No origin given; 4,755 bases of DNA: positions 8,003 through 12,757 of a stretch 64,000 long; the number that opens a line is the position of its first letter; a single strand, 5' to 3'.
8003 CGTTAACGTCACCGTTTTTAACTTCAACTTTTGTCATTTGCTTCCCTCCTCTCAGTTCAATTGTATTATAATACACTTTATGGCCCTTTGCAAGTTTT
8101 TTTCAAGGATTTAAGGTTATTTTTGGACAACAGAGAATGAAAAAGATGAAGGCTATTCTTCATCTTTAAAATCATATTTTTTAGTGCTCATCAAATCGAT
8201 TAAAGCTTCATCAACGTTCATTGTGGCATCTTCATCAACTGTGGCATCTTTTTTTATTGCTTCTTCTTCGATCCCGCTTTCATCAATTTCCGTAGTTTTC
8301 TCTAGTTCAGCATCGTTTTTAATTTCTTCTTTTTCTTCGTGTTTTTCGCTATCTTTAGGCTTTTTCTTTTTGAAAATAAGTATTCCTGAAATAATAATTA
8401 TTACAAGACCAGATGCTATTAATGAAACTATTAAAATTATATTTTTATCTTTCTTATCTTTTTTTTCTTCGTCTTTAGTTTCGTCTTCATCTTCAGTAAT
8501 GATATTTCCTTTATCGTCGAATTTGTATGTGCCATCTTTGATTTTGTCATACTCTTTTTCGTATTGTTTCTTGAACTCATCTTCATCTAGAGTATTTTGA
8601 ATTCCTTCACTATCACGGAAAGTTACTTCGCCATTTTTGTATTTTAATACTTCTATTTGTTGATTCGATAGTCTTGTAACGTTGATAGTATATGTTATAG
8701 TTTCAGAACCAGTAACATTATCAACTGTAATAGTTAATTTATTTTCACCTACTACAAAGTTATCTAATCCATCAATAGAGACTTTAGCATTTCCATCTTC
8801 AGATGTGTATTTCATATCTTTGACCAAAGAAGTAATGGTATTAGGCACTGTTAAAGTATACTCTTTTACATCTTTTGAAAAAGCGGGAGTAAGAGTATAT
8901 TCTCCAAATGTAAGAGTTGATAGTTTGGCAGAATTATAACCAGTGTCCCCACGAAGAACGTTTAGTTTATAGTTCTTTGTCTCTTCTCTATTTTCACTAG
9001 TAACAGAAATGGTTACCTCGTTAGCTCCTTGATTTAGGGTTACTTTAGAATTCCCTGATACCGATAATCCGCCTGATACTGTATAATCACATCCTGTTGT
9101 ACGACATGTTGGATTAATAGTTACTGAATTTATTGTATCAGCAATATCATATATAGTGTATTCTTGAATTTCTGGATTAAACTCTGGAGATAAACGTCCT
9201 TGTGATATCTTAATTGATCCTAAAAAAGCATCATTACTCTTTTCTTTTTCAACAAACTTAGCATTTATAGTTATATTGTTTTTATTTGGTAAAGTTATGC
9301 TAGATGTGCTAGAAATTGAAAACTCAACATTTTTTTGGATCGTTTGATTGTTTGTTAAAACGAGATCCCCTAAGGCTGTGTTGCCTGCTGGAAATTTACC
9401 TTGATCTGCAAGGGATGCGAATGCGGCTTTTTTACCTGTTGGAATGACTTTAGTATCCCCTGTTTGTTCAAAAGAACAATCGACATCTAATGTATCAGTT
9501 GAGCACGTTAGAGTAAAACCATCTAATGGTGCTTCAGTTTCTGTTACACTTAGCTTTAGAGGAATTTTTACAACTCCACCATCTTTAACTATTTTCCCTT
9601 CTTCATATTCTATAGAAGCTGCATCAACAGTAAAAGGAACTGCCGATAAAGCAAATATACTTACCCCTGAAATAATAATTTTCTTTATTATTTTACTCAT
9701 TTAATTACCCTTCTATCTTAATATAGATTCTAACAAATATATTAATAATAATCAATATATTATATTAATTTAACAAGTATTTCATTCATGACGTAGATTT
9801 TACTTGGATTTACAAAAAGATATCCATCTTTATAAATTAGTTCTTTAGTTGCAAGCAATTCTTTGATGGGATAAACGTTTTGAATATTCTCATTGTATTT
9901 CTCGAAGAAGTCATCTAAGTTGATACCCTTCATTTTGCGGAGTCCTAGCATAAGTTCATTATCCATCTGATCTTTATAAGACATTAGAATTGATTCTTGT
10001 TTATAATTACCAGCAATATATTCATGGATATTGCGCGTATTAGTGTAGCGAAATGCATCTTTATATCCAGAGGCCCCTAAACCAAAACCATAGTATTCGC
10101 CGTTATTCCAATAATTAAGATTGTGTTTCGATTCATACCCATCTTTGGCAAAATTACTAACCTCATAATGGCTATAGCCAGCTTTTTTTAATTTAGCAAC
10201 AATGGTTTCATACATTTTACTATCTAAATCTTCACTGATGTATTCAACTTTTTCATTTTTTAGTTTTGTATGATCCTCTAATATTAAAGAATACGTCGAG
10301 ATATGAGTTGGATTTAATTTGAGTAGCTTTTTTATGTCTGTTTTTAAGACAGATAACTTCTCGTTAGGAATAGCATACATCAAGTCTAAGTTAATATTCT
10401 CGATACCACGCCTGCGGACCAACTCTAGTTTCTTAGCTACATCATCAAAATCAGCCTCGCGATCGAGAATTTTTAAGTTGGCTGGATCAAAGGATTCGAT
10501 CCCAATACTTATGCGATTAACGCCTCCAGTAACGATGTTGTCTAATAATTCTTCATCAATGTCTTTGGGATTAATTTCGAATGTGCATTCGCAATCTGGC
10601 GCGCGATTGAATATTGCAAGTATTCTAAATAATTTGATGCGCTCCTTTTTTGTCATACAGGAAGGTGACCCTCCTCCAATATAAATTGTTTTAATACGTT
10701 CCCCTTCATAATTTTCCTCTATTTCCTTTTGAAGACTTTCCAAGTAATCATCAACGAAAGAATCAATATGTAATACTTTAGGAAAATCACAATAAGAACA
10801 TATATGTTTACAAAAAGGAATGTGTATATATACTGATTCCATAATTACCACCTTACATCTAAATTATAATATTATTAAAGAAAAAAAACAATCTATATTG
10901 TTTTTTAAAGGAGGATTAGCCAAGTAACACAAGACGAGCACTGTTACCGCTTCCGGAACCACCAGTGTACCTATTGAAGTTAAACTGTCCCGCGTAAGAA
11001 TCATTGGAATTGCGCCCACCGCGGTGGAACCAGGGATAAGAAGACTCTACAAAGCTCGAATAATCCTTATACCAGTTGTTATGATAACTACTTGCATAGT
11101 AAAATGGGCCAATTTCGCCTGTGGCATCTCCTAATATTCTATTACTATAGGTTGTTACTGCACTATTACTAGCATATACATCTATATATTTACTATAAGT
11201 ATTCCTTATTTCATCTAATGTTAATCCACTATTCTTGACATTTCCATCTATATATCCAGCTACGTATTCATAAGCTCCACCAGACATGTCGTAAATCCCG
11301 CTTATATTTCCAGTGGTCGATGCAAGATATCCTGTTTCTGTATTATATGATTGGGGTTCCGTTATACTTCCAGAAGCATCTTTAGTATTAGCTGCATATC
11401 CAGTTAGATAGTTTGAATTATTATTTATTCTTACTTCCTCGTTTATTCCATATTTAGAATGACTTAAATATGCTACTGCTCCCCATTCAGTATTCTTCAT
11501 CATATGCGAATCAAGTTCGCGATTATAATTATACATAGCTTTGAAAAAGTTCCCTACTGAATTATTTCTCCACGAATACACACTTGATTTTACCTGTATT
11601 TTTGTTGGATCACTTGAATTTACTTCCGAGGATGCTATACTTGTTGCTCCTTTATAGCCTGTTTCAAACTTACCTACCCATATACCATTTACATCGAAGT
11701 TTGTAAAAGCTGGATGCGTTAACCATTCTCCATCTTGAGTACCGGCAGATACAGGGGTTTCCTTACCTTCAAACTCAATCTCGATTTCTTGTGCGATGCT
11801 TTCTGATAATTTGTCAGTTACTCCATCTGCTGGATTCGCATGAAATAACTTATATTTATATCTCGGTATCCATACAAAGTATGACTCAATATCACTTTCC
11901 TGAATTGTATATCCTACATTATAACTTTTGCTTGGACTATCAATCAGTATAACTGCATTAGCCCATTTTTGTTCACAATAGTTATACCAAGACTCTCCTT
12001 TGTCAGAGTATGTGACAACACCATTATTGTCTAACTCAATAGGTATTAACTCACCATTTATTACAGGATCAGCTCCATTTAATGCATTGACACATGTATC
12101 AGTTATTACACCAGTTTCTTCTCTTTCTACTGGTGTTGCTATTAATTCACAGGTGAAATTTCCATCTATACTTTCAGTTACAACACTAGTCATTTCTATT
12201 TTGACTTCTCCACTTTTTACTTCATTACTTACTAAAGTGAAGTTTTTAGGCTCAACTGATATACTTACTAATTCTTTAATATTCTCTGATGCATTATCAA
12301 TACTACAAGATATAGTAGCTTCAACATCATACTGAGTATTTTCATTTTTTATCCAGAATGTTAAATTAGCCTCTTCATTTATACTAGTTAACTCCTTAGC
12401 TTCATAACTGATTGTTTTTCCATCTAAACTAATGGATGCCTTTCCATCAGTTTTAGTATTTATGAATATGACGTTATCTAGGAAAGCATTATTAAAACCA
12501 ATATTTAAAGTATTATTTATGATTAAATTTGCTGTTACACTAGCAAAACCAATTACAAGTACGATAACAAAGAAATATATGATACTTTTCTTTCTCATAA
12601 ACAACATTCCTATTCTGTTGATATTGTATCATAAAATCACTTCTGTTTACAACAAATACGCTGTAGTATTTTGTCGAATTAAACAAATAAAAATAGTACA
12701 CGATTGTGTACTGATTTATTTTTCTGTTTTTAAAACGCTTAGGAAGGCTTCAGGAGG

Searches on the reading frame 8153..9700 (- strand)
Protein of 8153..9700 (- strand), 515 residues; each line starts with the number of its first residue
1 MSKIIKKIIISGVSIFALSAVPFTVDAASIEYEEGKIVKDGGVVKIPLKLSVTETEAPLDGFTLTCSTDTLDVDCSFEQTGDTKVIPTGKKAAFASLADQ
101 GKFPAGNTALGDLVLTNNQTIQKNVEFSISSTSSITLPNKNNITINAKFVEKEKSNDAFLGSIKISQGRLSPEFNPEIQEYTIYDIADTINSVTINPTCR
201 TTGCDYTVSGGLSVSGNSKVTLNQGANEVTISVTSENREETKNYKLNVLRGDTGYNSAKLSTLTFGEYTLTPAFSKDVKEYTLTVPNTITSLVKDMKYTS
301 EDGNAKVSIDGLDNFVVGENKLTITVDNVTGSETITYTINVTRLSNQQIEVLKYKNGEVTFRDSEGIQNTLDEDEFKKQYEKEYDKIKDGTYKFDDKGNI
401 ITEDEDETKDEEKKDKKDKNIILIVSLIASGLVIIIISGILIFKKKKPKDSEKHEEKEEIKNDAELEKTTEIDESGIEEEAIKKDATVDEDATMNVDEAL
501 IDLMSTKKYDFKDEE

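Call 13: search_protein_families(library=pfam, max_evalue=0.00001, proteins=[window:8156-9700:-])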
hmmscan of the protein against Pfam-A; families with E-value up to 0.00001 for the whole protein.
seq(515 aa): 1 family
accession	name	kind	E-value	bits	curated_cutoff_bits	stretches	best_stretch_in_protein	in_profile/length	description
PF12733.13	Cadherin-like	-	1.7e-19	70.5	24.2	1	171-250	9-88/89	Cadherin-like beta sandwich domain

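Call 15: search_protein_families(library=ncbifam, max_evalue=0.1, proteins=[window:8153-9700:-])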
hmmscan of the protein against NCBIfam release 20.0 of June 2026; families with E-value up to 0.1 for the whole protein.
window:8153-9700:- (515 aa): 4 families
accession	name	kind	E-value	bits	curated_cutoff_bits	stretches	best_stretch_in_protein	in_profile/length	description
TIGR01495.1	ETRAMP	paralog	0.0057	16.6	32.75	1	410-453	40-84/85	ETRAMP family protein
NF047783.1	VWA_dom_MadC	equivalog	0.016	14.1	600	1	318-385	146-218/498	MadC family VWA domain-containing protein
NF042931.1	SAG1386_EF1546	equivalog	0.027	14.6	80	1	401-477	7-83/158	SAG1386/EF1546 family surface-associated protein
NF004285.1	PRK05696.1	equivalog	0.056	13.2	179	1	403-464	3-63/171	flagellar basal body-associated protein FliL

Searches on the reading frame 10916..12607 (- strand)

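Call 15: search_protein_families(library=ncbifam, max_evalue=0.1, proteins=[window:10916-12607:-])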
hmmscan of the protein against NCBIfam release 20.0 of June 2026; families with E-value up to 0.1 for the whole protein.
window:10916-12607:- (563 aa): 1 family
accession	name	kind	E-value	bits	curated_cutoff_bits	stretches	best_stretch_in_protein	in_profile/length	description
NF010186.0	PRK13665.1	equivalog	0.067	12.3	393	1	10-122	23-132/328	flotillin-like protein FloA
